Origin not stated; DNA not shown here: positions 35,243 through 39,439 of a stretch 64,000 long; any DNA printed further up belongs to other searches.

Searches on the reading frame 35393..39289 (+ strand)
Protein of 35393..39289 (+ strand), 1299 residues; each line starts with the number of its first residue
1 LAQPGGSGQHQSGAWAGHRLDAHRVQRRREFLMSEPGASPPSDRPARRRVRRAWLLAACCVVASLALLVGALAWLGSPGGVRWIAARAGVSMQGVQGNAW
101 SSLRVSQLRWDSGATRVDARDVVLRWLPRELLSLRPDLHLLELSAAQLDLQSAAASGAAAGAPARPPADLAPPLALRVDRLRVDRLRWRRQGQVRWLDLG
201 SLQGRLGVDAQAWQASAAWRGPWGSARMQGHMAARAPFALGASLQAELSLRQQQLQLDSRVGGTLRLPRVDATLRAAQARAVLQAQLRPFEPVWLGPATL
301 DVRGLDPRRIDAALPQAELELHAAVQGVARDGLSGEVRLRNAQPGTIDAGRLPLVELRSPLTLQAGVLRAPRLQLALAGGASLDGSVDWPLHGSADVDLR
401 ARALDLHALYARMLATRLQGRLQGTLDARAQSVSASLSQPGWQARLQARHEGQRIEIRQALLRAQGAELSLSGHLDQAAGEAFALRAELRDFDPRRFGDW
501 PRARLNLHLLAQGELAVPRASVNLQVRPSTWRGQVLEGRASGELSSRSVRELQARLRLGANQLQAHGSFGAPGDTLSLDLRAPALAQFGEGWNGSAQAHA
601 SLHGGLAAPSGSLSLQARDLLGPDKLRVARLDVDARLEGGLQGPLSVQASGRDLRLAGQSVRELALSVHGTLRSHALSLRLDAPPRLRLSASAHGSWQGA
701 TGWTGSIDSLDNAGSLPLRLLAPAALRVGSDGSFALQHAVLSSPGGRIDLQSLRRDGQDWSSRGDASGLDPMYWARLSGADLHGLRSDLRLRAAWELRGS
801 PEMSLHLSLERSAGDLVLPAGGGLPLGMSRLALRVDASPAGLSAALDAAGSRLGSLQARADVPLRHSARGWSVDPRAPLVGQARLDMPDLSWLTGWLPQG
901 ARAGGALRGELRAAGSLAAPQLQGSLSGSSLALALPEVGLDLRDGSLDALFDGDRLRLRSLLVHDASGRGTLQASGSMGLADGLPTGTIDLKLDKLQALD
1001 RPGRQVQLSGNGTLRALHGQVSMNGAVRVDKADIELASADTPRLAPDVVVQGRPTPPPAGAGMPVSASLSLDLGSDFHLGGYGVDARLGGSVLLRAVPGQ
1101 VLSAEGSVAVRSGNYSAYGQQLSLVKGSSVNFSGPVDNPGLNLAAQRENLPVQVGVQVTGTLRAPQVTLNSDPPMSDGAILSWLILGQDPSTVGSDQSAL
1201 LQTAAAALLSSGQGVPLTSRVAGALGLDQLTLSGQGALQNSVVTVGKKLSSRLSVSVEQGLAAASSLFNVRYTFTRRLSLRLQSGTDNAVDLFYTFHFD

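Call 25: search_protein_families(library=pfam, proteins=[window:35393-39289:+], max_evalue=0.00001)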
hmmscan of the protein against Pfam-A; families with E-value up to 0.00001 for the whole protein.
window:35393-39289:+ (1299 aa): 1 family
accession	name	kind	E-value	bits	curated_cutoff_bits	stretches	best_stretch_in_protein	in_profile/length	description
PF04357.19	TamB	-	3.4e-55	188.3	22.4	1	967-1298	8-381/381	TamB, inner membrane protein subunit of TAM complex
